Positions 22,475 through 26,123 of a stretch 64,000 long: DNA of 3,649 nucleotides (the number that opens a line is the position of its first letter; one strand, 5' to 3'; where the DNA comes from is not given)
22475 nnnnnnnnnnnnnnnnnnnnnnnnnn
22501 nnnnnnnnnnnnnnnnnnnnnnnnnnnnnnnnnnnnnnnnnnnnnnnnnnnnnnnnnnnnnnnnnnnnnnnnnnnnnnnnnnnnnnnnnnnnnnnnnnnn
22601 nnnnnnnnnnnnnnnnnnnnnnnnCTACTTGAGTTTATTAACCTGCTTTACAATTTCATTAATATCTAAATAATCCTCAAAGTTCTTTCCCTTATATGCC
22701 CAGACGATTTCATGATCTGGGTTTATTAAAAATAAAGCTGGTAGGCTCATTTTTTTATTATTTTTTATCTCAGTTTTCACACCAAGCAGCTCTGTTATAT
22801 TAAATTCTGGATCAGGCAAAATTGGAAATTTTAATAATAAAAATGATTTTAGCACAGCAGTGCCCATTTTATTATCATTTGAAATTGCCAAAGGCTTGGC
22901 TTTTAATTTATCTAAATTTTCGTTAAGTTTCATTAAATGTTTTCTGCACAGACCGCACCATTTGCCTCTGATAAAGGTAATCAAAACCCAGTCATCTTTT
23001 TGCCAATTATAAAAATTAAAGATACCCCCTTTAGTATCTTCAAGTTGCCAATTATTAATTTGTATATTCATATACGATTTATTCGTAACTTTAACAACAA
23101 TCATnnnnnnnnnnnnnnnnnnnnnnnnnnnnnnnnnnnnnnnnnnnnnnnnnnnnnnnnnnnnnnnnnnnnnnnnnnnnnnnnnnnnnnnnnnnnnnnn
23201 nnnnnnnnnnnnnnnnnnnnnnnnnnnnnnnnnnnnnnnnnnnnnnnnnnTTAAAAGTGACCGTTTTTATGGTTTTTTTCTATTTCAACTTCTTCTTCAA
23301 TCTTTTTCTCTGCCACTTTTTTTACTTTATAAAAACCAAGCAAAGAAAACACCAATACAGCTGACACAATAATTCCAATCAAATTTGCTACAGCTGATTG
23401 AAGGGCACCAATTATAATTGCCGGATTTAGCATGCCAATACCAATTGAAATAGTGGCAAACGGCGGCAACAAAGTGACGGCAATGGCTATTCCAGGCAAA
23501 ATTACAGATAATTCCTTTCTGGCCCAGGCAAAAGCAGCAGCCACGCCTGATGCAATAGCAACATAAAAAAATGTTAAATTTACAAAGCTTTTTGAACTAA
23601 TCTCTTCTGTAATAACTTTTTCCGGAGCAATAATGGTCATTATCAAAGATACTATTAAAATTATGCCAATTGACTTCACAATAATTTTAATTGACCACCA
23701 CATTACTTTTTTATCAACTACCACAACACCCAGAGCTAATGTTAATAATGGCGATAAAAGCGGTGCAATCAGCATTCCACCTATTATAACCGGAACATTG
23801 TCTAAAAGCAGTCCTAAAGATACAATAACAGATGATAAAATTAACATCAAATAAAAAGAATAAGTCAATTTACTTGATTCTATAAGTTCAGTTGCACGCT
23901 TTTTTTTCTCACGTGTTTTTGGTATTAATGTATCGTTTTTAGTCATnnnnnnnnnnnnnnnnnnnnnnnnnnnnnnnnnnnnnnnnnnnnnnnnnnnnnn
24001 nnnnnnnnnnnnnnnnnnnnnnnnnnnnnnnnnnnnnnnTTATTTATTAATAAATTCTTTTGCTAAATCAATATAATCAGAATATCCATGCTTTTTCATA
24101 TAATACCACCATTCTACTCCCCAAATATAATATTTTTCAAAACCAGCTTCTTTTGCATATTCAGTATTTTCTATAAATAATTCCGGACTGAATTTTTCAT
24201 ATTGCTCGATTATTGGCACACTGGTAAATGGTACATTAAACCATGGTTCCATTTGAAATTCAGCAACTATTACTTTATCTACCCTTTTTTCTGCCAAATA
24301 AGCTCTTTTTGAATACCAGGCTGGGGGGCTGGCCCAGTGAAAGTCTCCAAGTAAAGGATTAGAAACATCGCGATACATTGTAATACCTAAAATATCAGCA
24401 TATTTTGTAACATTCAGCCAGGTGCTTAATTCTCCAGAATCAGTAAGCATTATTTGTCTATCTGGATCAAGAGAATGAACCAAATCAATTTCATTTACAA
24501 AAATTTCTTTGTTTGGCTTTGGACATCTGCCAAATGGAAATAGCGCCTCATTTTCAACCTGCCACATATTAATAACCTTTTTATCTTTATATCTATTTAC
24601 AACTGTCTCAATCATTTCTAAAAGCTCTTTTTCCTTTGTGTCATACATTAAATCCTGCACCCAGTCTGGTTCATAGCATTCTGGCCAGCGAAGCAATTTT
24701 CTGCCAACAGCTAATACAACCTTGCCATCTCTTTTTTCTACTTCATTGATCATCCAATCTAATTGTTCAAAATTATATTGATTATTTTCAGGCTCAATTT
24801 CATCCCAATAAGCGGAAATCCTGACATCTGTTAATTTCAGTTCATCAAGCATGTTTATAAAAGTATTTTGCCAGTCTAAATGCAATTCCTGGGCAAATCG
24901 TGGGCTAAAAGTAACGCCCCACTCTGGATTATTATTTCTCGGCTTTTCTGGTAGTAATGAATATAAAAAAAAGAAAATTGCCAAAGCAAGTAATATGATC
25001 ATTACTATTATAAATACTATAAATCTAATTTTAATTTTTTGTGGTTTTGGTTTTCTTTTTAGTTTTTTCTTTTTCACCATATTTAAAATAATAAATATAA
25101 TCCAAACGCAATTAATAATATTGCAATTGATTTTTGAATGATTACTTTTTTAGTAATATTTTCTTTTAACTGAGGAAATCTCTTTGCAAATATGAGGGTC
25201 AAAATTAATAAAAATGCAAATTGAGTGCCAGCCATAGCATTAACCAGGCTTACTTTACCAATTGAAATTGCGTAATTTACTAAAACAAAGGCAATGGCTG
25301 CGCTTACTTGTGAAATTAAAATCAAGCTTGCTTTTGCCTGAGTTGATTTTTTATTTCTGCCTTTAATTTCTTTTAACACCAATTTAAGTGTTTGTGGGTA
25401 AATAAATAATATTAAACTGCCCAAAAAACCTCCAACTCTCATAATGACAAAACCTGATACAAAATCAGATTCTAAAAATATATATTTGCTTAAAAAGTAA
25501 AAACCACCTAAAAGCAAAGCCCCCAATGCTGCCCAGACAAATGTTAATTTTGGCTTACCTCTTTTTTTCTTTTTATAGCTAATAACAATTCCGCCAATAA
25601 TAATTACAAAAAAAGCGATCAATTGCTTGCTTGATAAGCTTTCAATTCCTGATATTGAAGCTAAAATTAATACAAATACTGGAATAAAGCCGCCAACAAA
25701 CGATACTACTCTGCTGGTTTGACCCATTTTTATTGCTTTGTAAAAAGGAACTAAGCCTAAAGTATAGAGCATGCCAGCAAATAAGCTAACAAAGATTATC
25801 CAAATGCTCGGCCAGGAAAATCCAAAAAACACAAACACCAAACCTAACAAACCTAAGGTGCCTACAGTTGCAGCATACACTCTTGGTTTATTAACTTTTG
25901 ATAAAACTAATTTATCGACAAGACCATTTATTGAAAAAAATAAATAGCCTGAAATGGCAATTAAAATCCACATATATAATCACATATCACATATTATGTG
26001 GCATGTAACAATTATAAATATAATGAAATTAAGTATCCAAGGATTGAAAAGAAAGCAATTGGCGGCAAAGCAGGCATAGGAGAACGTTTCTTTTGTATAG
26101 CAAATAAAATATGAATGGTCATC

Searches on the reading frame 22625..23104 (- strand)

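Call 9: search_protein_families(library=pfam, proteins=[window:22625-23104:-], max_evalue=0.001)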
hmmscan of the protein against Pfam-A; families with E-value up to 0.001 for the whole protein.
window:22625-23104:- (159 aa): 3 families
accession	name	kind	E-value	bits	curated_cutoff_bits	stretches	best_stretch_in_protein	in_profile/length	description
PF00578.27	AhpC-TSA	-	3e-16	59.9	26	1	16-135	5-123/124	AhpC/TSA family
PF08534.16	Redoxin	-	6.8e-10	39.4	26.6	1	35-142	26-137/148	Redoxin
PF13905.12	Thioredoxin_8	-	0.00069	20.3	27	0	43-133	6-94/94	Thioredoxin-like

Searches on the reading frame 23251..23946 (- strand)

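Call 9: search_protein_families(library=pfam, proteins=[window:23251-23946:-], max_evalue=0.001)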
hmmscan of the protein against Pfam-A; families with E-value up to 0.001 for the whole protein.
window:23251-23946:- (231 aa): 1 family
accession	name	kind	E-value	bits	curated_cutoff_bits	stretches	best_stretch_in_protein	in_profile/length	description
PF04087.19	DUF389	-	1.9e-26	93.2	23.9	1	58-194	1-137/137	Domain of unknown function (DUF389)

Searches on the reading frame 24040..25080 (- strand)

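Call 9: search_protein_families(library=pfam, proteins=[window:24040-25080:-], max_evalue=0.001)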
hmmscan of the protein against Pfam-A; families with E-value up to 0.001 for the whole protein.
window:24040-25080:- (346 aa): 3 families
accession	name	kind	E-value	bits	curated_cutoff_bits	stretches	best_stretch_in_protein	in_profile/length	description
PF02449.21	Glyco_hydro_42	-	1.3e-10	41.7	21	1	75-126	16-68/376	Beta-galactosidase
PF00331.26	Glyco_hydro_10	-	4.5e-07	29.8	22.1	1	92-182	47-132/311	Glycosyl hydrolase family 10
PF00150.24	Cellulase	-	0.00018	21.6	23.5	1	71-180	23-131/272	Cellulase (glycosyl hydrolase family 5)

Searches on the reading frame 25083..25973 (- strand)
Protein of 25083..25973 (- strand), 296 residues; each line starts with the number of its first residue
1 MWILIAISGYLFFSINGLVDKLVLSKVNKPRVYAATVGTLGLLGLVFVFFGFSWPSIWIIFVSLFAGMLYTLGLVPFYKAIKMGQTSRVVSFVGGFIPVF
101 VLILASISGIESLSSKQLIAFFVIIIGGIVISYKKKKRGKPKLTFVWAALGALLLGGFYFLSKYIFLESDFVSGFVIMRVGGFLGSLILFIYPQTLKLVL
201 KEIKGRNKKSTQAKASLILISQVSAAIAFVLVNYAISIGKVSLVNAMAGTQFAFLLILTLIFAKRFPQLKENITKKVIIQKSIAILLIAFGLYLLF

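Call 9: search_protein_families(library=pfam, proteins=[window:25083-25973:-], max_evalue=0.001)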
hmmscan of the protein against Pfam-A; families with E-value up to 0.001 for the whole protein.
window:25083-25973:- (296 aa): 1 family
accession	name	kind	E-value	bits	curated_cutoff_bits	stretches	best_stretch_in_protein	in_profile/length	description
PF00892.27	EamA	-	8.8e-10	39.4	28.2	1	1-132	2-134/135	EamA-like transporter family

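Call 22: search_protein_families(library=ncbifam, proteins=[window:25083-25973:-], max_evalue=0.0001)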
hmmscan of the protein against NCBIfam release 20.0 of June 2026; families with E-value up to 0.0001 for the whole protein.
window:25083-25973:- (296 aa): 2 families
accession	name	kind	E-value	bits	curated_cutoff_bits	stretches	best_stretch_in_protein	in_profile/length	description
TIGR03340.1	phn_DUF6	hypoth_equivalog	4e-08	33.3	288.15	1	5-279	6-275/281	phosphonate utilization associated putative membrane protein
TIGR00950.1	2A78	equivalog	3.4e-05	23.4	230.2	0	30-281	16-262/264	carboxylate/amino acid/amine transporter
